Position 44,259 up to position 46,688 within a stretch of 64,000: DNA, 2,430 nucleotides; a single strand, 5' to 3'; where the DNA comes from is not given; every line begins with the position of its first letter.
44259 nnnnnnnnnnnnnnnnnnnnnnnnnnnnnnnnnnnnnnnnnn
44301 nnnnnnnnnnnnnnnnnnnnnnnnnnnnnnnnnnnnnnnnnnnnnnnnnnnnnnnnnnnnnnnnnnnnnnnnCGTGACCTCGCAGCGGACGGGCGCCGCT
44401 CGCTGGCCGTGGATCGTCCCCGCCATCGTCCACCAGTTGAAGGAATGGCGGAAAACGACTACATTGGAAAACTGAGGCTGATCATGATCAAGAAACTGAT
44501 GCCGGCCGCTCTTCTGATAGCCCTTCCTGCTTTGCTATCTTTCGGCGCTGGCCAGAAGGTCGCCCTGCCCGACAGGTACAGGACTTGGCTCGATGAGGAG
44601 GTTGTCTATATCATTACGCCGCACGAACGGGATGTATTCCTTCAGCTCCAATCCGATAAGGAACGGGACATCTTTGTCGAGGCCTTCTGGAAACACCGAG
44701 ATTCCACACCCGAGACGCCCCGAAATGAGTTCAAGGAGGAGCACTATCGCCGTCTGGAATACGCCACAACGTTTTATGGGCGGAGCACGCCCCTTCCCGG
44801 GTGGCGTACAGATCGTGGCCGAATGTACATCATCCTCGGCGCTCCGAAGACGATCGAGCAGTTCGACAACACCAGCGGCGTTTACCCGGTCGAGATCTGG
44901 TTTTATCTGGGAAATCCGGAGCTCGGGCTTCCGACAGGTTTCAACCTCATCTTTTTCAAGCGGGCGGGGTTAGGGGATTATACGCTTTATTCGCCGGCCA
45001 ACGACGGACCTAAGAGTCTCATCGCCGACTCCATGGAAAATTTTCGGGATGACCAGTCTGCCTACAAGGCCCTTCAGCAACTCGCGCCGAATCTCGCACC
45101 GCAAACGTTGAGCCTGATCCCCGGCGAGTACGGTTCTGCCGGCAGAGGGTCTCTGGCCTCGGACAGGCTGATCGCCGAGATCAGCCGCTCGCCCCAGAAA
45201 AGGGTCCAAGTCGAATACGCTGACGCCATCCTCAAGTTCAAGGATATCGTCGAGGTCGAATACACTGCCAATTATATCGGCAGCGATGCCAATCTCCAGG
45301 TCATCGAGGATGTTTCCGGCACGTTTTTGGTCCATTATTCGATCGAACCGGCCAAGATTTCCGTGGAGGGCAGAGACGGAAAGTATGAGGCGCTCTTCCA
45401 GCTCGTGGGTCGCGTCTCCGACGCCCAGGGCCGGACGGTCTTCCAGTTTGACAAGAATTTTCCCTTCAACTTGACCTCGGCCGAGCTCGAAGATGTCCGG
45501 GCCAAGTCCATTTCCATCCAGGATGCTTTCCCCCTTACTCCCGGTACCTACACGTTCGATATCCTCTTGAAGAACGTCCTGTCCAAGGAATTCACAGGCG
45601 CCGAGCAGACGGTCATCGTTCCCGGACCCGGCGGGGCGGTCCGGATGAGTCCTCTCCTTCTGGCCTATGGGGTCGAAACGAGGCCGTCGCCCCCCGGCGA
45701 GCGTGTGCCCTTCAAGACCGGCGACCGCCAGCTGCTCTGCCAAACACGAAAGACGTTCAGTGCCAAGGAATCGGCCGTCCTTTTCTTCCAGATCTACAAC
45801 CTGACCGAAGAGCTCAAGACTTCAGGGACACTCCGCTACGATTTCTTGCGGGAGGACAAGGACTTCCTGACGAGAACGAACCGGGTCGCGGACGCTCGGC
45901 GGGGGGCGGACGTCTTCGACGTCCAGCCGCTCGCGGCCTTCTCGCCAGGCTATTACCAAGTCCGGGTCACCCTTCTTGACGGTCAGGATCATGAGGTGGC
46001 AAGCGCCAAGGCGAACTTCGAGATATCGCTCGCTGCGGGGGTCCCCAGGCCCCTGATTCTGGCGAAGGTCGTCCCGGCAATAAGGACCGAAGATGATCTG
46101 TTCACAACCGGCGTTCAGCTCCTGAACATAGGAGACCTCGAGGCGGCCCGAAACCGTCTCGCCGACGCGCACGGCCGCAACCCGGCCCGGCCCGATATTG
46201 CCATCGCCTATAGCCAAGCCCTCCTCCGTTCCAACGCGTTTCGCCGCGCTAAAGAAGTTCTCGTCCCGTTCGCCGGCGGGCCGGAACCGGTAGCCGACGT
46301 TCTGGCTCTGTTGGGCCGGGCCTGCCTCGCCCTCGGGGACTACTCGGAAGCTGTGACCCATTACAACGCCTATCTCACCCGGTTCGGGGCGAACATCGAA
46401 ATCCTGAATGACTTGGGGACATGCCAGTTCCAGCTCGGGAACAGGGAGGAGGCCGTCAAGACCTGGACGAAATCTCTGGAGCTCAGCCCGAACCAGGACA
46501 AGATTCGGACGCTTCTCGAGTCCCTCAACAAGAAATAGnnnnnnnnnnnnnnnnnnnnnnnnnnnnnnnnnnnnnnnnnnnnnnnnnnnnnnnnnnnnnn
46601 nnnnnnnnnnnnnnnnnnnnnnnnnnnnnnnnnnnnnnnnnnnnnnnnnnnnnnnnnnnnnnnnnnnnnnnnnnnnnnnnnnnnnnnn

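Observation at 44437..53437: Self-contained lower-GC envelope cassette: GWxTD-TPR, sulfatase-like-TPR, beta-sandwich-TPR, Oar-type TonB receptor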

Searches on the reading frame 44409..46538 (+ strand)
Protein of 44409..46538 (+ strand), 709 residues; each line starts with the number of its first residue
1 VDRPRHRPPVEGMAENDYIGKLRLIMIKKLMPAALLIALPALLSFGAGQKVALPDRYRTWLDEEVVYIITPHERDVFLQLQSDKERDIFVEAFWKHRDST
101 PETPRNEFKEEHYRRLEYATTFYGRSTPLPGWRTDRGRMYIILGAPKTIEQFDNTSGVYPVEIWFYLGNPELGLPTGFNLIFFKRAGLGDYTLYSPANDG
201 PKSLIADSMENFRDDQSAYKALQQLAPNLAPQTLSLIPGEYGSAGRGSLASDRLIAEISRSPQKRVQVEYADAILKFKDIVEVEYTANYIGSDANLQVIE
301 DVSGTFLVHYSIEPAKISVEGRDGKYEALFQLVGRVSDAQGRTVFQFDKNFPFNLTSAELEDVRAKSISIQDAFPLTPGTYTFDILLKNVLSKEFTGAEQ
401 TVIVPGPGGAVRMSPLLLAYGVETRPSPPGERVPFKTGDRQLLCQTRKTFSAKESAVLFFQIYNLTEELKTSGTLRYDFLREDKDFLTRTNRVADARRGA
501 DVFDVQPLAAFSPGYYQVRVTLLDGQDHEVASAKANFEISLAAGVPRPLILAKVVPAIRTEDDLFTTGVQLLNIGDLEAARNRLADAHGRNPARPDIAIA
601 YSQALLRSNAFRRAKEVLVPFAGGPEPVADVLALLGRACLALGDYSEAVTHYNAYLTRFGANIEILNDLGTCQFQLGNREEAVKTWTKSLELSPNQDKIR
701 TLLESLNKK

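Call 4: search_protein_families(library=pfam, proteins=[window:44409-46538:+], max_evalue=0.01)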
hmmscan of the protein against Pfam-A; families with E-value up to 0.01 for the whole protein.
window:44409-46538:+ (709 aa): 16 families
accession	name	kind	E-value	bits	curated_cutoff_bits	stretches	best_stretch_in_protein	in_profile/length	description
PF14559.12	TPR_19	-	2e-13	50.9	25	2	640-704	2-66/68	Tetratricopeptide repeat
PF20094.4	GWxTD_dom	-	1.1e-12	48.5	26.9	1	61-166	33-126/172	GWxTD domain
PF13428.12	TPR_14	-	1.4e-10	41.2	23.5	1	630-670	2-42/44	Tetratricopeptide repeat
PF07719.23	TPR_2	-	1.4e-10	40.9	27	2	664-695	2-33/34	Tetratricopeptide repeat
PF00515.34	TPR_1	-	2.3e-10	40.3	27.8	1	664-695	2-33/34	Tetratricopeptide repeat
PF23914.1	TPR_CcmH_CycH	-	8e-08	32.7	42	1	572-660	61-152/158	Cytochrome c-type biogenesis protein H TPR domain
PF13181.12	TPR_8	-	1.4e-07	31.6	25.7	0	664-695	2-33/34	Tetratricopeptide repeat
PF13432.12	TPR_16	-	1.8e-07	31.9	32.7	2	635-694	3-62/65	Tetratricopeptide repeat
PF13424.12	TPR_12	-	3.8e-07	30.6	30.1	1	628-657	44-73/77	Tetratricopeptide repeat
PF12895.13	ANAPC3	-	8.6e-07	29.6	27.2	1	590-653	18-80/82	Anaphase-promoting complex, cyclosome, subunit 3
PF13174.12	TPR_6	-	7.1e-06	26.8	26.3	0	669-695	6-32/33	Tetratricopeptide repeat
PF13414.12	TPR_11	-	1.5e-05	25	26.8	0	636-653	1-18/42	TPR repeat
PF13176.12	TPR_7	-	0.0011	19.3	27.9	0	632-652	2-22/36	Tetratricopeptide repeat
PF13371.12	TPR_9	-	0.0027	18.1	35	0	662-705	28-71/73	Tetratricopeptide repeat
PF07721.20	TPR_4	-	0.0042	18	27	0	631-651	3-23/26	Tetratricopeptide repeat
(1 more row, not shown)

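Call 10: search_protein_families(library=ncbifam, proteins=[window:44409-46538:+], max_evalue=0.001)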
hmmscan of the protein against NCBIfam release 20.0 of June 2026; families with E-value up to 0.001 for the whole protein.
window:44409-46538:+ (709 aa): 4 families
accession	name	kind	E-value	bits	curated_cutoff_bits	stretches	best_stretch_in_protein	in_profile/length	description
TIGR04514.1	GWxTD_dom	domain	9.9e-33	112.8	28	1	60-166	1-104/105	GWxTD domain-containing protein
TIGR02917.1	PEP_TPR_lipo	equivalog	1.3e-08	33.3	312.2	1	570-706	543-678/899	XrtA/PEP-CTERM system TPR-repeat protein PrsT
NF040959.1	MamA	equivalog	1.1e-06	28.3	200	1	561-692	71-202/204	magnetosome protein MamA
NF052415.1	T3SS_chap_SctY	equivalog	0.00072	20.1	70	0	569-657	14-105/106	type III secretion apparatus assembly chaperone SctY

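Call 14: find_related_loci(query=window:44409-46538:+, collection=genome_contigs, flank=10000)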
Query window:44409-46538:+ (709 aa) in genome_contigs; peptide patterns used: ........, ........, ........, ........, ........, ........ (x = any residue, [..] = any of these).
599 stretches matched a pattern (row limit reached: there are more); 552 encode a relative of the query (tblastn E <= 1e-3); the best 80 are kept; 80 distinct loci.
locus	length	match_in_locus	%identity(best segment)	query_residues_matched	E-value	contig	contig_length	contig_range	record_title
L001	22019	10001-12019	68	33-709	0e+0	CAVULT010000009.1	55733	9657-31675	MAG: Candidatus Aminicenantes bacterium isolate MFD01872.bin.3.371 genome assembly, contig: contig_141514, whole genome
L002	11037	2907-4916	68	33-709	0e+0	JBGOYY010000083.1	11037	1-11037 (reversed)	MAG: Candidatus Aminicenantia bacterium isolate OBJ_0618_130150_31 k141_3595901_length_11037_cov_49.6106, whole genome s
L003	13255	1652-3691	51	39-709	0e+0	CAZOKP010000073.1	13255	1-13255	MAG TPA_asm: uncultured Eubacteriales bacterium isolate binchicken_co189_413 genome assembly, contig: NODE_4737_length_1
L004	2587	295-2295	46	34-709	0e+0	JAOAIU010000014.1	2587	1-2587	MAG: Candidatus Saccharicenans sp. isolate SKW99 k141_118933, whole genome shotgun sequence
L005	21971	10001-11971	43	52-709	0e+0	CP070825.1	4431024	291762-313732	MAG: Candidatus Aminicenantes bacterium isolate bin112 chromosome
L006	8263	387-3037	41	27-709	0e+0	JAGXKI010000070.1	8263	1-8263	Bacterium isolate GSL_GB14_3 NODE_1258_length_8263_cov_5.706, whole genome shotgun sequence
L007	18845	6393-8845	43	26-709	0e+0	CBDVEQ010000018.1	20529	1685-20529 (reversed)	MAG TPA_asm: uncultured bacterium isolate SRR22302360_binner13_Refined_25 genome assembly, contig: ERZ25073602.636, whol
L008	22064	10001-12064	41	23-709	0e+0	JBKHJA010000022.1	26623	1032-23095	MAG: Candidatus Aminicenantes bacterium isolate D4M11_12 NODE_813_length_26623_cov_15.390394, whole genome shotgun seque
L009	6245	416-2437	40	23-696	3e-177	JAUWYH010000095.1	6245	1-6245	MAG: Candidatus Aminicenantes bacterium isolate CSMAG_2705 CSMAG_2705_k141_281004_length_6245_cov_6.8299, whole genome s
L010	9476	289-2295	39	43-708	5e-169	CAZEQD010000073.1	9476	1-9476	MAG TPA_asm: uncultured Eubacteriales bacterium isolate binchicken_co19_621 genome assembly, contig: NODE_12502_length_9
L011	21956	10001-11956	41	58-709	3e-168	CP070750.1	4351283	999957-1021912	MAG: Candidatus Aminicenantes bacterium isolate bin34 chromosome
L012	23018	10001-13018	41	28-709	6e-168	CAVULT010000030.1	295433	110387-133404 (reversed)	MAG: Candidatus Aminicenantes bacterium isolate MFD01872.bin.3.371 genome assembly, contig: contig_73414, whole genome s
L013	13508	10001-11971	41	52-709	5e-167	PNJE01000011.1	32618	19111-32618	MAG: Candidatus Aminicenantes bacterium isolate ARK-02 NODE_126_length_32618_cov_7.59076, whole genome shotgun sequence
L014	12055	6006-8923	40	25-706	2e-173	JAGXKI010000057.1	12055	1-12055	Bacterium isolate GSL_GB14_3 NODE_771_length_12055_cov_7.98256, whole genome shotgun sequence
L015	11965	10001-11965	40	28-679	1e-164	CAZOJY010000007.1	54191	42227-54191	MAG TPA_asm: uncultured Eubacteriales bacterium isolate binchicken_co275_143 genome assembly, contig: NODE_508_length_54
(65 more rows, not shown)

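Call 18: search_solved_structures(query=window:44409-46538:+, max_evalue=1)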
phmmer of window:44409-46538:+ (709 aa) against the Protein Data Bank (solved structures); distinct sequences matched with E-value up to 1: 64 (the best 60 are shown).
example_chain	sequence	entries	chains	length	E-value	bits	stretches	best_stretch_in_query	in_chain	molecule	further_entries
9qhb_A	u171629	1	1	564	5.2e-31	110.7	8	634-700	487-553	Engineered tetratricopeptide repeat protein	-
8bu0_A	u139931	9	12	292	2.9e-21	78.5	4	634-699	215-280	Consensus tetratricopeptide repeat protein | Crystal structure of an 8-repeat consensus TPR superhelix with Zinc. | Monomer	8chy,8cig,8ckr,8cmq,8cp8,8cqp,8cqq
9qhc_A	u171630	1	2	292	3.5e-17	65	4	634-696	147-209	Engineered tetratricopeptide repeat protein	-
2wqh_A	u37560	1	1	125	1.5e-13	53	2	634-701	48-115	CTPR3Y3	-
8ump_A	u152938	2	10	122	7.1e-13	50.8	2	635-701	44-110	T33-ml35-redesigned-TPR-domain-fold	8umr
7obi_A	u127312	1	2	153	8.8e-13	50.5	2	630-700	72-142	CTPR-rv4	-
1na0_A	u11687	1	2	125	1.5e-12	49.7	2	634-701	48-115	designed protein CTPR3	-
8ch0_A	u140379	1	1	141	1.3e-10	43.2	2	633-696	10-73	Consensus tetratricopeptide repeat protein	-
2fo7_A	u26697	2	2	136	1.6e-10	43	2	634-696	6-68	SYNTHETIC CONSENSUS TPR PROTEIN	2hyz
9gzg_A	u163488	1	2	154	1.2e-09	40.1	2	634-700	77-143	Engineered CTPR protein with glutamic acids for conductivity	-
6vfh_A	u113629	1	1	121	8e-09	37.4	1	629-696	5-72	T33_dn10A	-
3kd7_A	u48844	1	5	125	8.6e-09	37.3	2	628-698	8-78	CTPR390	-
6v8e_A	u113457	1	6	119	1.3e-08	36.7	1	629-696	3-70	Designed protein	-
6vfj_B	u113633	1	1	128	3.8e-08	35.2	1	629-696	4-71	I53_dn5B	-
6vfi_B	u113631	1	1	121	7.8e-08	34.1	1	629-696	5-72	O43_dn18B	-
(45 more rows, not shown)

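Call 51: predict_structure(alignment_id=A1)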
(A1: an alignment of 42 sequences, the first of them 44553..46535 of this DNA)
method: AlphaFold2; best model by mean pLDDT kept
length: 661 residues; sequences in the alignment: 42
mean_pLDDT: 88.3   pTM: 0.61
mean pLDDT of the five models: 88.3, 87.2, 86.9, 86.2, 85.3
residues with pLDDT >= 90: 385; 70-90: 233; 50-70: 37; < 50: 6
segments of 3 or more residues with pLDDT < 50: 234-237
pLDDT, mean of each block of 10 residues (from residue 1): 77 93 91 87 89 74 93 87 92 93 89 93 88 90 89 83 72 88 82 71 86 83 80 56 92 87 90 87 95 93 88 83 93 96 90 89 91 82 79 90 94 90 93 92 78 88 95 94 96 89 70 85 95 95 93 97 97 84 95 97 95 94 96 94 92 88 62
secondary structure, 60 per line:
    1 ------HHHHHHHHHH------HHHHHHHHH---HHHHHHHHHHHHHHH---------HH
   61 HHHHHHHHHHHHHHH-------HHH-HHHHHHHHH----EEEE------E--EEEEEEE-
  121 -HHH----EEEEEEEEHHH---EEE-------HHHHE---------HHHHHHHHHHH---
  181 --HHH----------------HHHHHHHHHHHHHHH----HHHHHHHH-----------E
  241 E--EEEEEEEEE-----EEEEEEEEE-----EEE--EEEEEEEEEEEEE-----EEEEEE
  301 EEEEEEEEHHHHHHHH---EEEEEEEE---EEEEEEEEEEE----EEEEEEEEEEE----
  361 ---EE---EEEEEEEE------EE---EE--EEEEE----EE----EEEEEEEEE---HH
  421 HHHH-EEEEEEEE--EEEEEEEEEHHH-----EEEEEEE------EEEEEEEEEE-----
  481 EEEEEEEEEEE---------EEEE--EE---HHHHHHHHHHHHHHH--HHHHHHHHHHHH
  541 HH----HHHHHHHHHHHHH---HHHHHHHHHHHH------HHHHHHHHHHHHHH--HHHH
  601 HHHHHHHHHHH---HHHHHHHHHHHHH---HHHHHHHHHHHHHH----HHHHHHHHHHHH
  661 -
elements in order: H7-16 H23-31 H35-49 H59-75 H87-95 E100-103 E113-119 E129-136 E143-145 H153-156 H167-177 H202-216 H221-228 E244-252 E258-266 E272-274 E277-289 E295-308 H309-316 E320-327 E331-341 E346-356 E369-376 E392-396 E407-415 H419-424 E426-433 E436-444 E453-459 E466-475 E481-491 E501-504 H512-526 H529-542 H547-559 H563-574 H581-594 H597-611 H615-627 H631-644 H649-660

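Call 53: fold_search(model_id=the predicted structure, library=pdb)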
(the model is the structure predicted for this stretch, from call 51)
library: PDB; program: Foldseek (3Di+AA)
matches with E <= 10: 1907; with E <= 0.001: 384
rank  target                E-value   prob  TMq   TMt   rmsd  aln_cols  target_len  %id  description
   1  1ggy_A                5.2e-08  1.00  0.13  0.12  33.9       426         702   10  HUMAN FACTOR XIII WITH YTTERBIUM BOUND IN THE ION SITE (released 1999-02-16)
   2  1evu_B                5.5e-08  1.00  0.13  0.12  34.9       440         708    9  HUMAN FACTOR XIII WITH CALCIUM BOUND IN THE ION SITE (released 2000-05-10)
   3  1qrk_B                7.9e-08  1.00  0.12  0.12  34.2       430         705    9  HUMAN FACTOR XIII WITH STRONTIUM BOUND IN THE ION SITE (released 1999-07-02)
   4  8cmt_A                1.0e-07  1.00  0.13  0.12  34.7       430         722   10  Structure of the plasma coagulation Factor XIII A2B2 heterotetrameric complex. (released 2024-09-11)
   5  1ggu_B                1.0e-07  1.00  0.13  0.12  34.7       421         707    9  HUMAN FACTOR XIII WITH CALCIUM BOUND IN THE ION SITE (released 1999-09-16)
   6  1ggu_A                1.1e-07  1.00  0.13  0.12  34.4       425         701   10  HUMAN FACTOR XIII WITH CALCIUM BOUND IN THE ION SITE (released 1999-09-16)
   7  8cs9_X                1.5e-07  1.00  0.14  0.14  32.8       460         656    8  Composite reconstruction of Class 1 of the erythrocyte ankyrin-1 complex (released 2022-07-20)
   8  7uzs                  1.5e-07  1.00  0.13  0.13  34.2       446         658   10  Protein 4.2 (local refinement from consensus reconstruction of ankyrin complex classes) (released 2022-07-20)
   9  5mhl_B                3.0e-07  1.00  0.13  0.12  33.9       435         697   10  FXIIIa in complex with the inhibitor Mi0621 (released 2017-12-20)
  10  8csw                  4.1e-07  1.00  0.13  0.13  32.8       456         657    9  Local refinement of protein 4.2 in Class 2 of erythrocyte ankyrin-1 complex (released 2022-07-20)
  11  5omp                  4.8e-07  1.00  0.14  0.21  26.1       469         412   11  Human FKBP5 protein (released 2017-11-08)
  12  1evu_A                4.8e-07  1.00  0.13  0.12  34.9       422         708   10  HUMAN FACTOR XIII WITH CALCIUM BOUND IN THE ION SITE (released 2000-05-10)
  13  4u48                  5.3e-07  1.00  0.16  0.09  22.7       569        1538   12  Crystal structure of Salmonella alpha-2-macroglobulin (released 2014-09-17)
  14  1ex0_A                5.3e-07  1.00  0.13  0.12  33.8       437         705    9  HUMAN FACTOR XIII, MUTANT W279F ZYMOGEN (released 2003-12-23)
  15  1qrk_A                5.6e-07  1.00  0.13  0.13  33.9       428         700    9  HUMAN FACTOR XIII WITH STRONTIUM BOUND IN THE ION SITE (released 1999-07-02)
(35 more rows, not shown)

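Call 87: search_protein_families(library=padloc, proteins=[window:44484-46535:+], max_evalue=0.001)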
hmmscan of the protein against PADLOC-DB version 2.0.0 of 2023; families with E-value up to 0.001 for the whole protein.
window:44484-46535:+ (684 aa): 0 families

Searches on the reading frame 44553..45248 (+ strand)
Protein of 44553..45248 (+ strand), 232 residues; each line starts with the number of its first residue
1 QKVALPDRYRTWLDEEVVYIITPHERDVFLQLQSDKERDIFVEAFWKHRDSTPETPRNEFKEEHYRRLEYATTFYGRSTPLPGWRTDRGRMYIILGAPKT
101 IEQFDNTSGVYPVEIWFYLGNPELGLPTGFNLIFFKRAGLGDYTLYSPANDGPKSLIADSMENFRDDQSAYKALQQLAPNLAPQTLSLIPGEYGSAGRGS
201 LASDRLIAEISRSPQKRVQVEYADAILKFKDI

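Call 62: predict_structure(alignment_id=A2)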
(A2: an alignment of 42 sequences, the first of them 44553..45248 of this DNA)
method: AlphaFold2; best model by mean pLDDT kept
length: 232 residues; sequences in the alignment: 42
mean_pLDDT: 89.2   pTM: 0.86
mean pLDDT of the five models: 89.2, 88.6, 87.4, 86.7, 86.0
residues with pLDDT >= 90: 160; 70-90: 55; 50-70: 15; < 50: 2
segments of 3 or more residues with pLDDT < 50: none
pLDDT, mean of each block of 10 residues (from residue 1): 80 96 94 92 90 74 95 90 96 97 94 97 92 94 94 88 77 93 94 77 93 83 79 50
secondary structure, 60 per line:
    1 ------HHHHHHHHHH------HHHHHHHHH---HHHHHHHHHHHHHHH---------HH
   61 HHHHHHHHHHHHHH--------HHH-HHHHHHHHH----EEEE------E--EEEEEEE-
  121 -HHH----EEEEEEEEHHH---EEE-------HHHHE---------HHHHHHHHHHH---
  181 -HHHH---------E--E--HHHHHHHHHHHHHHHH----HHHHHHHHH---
elements in order: H7-16 H23-31 H35-49 H59-74 H87-95 E100-103 E113-119 E129-136 E143-145 H153-156 H167-177 H182-185 H201-216 H221-229

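Call 64: fold_search(model_id=the predicted structure, library=pdb)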
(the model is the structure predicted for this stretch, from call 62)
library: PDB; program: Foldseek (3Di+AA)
matches with E <= 10: 149; with E <= 0.001: 0
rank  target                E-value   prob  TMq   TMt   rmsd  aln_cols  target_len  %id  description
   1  7rec_C                6.7e-01  0.04  0.12  0.16  11.2       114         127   12  Structure of Thr354Asn, Glu355Gln, Thr412Asn, Ile414Met, Ile464His, and Phe467Met mutant human CaMKII alpha hub bound  (released 2021-07-21)
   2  3q33_B                7.5e-01  0.04  0.16  0.17  17.9       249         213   13  Structure of the Rtt109-AcCoA/Vps75 Complex and Implications for Chaperone-Mediated Histone Acetylation (released 2011-02-02)
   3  3c9d_B                7.5e-01  0.04  0.14  0.15  16.3       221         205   11  Crystal structure of Vps75 (released 2008-08-12)
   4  5uwb_A                7.9e-01  0.05  0.15  0.18  20.5       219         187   10  Re-refined 4FCZ: lipid-bound crystal structure of toluene-tolerance protein from Pseudomonas putida (released 2017-04-19)
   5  3q66_A                1.0e+00  0.06  0.18  0.18  16.0       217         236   13  Structure of the Vps75-Rtt109 histone chaperone-lysine acetyltransferase complex (Full-length proteins in space group  (released 2011-03-23)
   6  3q68_A                1.4e+00  0.04  0.16  0.16  16.5       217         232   12  Structure of the Vps75-Rtt109 histone chaperone-lysine acetyltransferase complex (Full-length proteins in space group  (released 2011-03-23)
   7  5eax_A                1.5e+00  0.04  0.18  0.06  15.5       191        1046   10  Crystal structure of Dna2 in complex with an ssDNA (released 2015-11-18)
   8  7fct_A                1.6e+00  0.03  0.12  0.12  16.7       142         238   13  Crystal structure of metallo-beta-lactamase MBLBt2 (released 2023-01-25)
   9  5m18_A                1.9e+00  0.02  0.14  0.06  24.4       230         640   10  Crystal structure of PBP2a from MRSA in the presence of Cefepime ligand (released 2017-02-08)
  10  2k7h_MODEL_1_A        2.1e+00  0.08  0.17  0.24  11.8       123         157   12  NMR solution structure of soybean allergen Gly m 4 (released 2009-05-05)
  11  3c9b_A                2.1e+00  0.02  0.15  0.17  16.4       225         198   12  Crystal structure of SeMet Vps75 (released 2008-08-12)
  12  8e3i_A                2.2e+00  0.15  0.18  0.04   4.9        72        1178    7  CRYO-EM STRUCTURE OF the human MPSF IN COMPLEX WITH THE AUUAAA poly(A) signal (released 2023-01-18)
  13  8t15_A                2.3e+00  0.03  0.14  0.20  16.0       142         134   10  Cryo-EM structure of dodecameric hub domain of CaMKII alpha (released 2024-06-12)
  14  3q66_B                2.3e+00  0.03  0.18  0.19  18.4       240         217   10  Structure of the Vps75-Rtt109 histone chaperone-lysine acetyltransferase complex (Full-length proteins in space group  (released 2011-03-23)
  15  3d4e                  2.5e+00  0.20  0.18  0.26   7.3        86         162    8  Crystal structure of putative beta-lactamase inhibitor protein (NP_721579.1) from STREPTOCOCCUS MUTANS at 1.40 A resolut (released 2008-07-08)
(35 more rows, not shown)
